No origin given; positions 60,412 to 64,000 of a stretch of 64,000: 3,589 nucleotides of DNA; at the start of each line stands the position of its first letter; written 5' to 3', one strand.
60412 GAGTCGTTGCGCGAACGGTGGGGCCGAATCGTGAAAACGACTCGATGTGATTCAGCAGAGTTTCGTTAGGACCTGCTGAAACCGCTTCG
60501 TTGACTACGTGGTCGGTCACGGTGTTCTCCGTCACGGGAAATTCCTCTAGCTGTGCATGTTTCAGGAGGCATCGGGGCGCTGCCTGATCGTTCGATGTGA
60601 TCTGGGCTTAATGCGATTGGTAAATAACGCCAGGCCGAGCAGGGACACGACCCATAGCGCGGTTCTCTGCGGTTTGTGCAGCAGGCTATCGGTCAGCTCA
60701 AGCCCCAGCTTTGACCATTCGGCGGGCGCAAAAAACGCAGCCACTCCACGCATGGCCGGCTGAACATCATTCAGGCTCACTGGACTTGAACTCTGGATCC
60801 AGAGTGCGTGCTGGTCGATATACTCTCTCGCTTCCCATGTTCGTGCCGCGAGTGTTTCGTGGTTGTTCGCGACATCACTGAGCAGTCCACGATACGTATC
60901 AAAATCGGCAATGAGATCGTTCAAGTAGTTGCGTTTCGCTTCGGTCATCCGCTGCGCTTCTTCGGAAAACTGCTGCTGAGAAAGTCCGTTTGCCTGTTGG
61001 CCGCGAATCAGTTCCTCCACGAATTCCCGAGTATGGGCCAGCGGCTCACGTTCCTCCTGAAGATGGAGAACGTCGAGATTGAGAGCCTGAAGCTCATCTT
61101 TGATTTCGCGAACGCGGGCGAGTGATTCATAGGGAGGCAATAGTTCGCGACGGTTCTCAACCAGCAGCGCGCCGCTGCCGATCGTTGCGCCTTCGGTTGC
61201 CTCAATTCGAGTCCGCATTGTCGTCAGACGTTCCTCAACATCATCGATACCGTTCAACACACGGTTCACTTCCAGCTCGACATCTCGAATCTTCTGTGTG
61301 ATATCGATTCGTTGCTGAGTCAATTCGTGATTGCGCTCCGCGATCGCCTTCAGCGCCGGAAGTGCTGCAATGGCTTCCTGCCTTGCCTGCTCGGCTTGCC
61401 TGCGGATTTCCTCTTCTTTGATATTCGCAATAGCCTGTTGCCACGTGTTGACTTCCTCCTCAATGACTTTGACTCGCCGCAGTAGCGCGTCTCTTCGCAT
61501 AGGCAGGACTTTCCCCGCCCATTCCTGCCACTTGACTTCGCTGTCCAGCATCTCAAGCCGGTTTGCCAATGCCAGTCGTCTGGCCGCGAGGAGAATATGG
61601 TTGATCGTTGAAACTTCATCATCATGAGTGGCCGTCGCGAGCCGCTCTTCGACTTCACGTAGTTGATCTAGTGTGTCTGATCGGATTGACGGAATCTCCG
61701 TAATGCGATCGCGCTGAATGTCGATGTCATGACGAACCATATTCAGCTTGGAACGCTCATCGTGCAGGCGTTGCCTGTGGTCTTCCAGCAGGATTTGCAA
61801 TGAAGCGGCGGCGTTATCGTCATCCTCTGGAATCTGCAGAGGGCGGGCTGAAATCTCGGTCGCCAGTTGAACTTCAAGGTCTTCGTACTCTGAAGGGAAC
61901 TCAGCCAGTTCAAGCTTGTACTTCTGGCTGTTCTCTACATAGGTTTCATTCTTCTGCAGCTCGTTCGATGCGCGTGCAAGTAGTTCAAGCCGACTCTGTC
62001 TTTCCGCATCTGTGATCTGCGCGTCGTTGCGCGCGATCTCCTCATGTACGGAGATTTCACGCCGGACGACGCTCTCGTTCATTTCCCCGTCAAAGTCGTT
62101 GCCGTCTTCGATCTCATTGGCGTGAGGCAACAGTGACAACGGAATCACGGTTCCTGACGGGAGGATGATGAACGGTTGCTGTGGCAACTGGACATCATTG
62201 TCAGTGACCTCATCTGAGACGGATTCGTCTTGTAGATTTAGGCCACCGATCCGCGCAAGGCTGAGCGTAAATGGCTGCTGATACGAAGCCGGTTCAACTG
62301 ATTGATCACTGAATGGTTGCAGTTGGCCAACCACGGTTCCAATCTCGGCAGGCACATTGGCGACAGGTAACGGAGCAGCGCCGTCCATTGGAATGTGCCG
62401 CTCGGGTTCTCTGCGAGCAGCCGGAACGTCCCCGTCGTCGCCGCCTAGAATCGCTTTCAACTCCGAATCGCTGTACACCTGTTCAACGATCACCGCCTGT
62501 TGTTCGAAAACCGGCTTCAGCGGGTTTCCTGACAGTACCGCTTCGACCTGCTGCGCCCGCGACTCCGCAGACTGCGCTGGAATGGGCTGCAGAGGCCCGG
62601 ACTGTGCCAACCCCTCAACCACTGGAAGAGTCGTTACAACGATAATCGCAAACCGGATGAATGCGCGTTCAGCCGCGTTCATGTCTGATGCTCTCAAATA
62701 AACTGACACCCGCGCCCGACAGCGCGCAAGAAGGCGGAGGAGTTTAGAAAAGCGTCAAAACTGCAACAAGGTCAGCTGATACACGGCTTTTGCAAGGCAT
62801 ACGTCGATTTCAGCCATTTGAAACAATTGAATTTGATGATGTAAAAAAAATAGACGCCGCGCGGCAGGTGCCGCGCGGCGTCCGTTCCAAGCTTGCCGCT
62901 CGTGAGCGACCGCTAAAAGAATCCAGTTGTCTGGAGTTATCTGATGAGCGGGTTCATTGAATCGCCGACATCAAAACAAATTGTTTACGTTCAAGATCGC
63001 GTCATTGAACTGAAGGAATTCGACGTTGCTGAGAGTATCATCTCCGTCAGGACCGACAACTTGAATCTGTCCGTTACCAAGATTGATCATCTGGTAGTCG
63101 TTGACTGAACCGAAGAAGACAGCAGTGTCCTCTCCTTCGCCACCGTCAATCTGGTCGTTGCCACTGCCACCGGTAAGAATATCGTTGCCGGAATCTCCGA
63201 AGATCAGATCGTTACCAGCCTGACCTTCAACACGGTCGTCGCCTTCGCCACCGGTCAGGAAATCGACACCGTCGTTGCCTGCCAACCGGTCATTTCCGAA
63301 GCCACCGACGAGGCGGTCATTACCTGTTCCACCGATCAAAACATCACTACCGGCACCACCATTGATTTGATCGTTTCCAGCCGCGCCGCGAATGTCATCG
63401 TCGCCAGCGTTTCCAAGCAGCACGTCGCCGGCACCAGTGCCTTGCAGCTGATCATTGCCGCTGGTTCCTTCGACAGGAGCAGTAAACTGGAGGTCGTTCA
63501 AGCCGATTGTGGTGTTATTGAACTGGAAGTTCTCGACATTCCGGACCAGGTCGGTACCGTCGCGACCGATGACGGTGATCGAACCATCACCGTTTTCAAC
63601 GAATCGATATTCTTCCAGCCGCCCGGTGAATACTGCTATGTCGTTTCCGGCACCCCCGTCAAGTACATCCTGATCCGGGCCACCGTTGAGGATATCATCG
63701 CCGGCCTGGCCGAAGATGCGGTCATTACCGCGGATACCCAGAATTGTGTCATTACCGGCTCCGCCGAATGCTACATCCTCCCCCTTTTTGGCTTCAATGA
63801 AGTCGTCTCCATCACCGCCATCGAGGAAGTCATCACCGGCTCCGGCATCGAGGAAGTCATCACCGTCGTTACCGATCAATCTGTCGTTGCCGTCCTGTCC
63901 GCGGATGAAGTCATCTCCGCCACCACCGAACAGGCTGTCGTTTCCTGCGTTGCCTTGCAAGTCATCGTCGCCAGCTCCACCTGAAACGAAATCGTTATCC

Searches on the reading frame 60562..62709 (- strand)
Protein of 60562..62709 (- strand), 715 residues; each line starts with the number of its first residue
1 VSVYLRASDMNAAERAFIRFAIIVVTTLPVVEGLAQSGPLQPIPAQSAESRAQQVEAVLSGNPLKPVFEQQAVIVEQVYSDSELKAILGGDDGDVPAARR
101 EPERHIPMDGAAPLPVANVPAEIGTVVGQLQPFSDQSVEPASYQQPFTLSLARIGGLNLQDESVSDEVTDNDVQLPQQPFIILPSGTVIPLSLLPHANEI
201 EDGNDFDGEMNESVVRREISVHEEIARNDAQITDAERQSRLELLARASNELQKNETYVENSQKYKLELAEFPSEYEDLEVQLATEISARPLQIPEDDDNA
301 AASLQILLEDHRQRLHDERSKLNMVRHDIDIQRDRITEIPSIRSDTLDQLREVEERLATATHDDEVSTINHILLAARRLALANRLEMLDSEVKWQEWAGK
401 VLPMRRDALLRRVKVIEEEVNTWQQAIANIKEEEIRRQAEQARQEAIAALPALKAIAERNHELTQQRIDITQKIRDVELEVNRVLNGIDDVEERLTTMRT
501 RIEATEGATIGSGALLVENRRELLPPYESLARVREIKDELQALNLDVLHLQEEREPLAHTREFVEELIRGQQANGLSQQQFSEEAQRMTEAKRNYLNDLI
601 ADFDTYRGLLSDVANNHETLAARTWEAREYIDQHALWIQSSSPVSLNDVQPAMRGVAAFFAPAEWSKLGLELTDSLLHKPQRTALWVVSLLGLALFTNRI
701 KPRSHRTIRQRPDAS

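Call 8: search_protein_families(library=pfam, proteins=[window:60562-62709:-], max_evalue=0.001)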
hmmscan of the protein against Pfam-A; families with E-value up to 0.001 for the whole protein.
window:60562-62709:- (715 aa): 1 family
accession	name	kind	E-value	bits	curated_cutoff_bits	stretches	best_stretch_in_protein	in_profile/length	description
PF12795.12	MscS_porin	-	4.5e-13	49.8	34.4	1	228-452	6-235/238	Mechanosensitive ion channel porin domain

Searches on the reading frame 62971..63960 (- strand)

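Call 8: search_protein_families(library=pfam, proteins=[window:62971-63960:-], max_evalue=0.001)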
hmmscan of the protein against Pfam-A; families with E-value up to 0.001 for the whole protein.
window:62971-63960:- (329 aa): 1 family
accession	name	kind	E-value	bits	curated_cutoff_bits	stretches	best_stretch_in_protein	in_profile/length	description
PF00353.25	HemolysinCabind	-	3.1e-61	203.2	23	10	246-279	2-35/36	RTX calcium-binding nonapeptide repeat (4 copies)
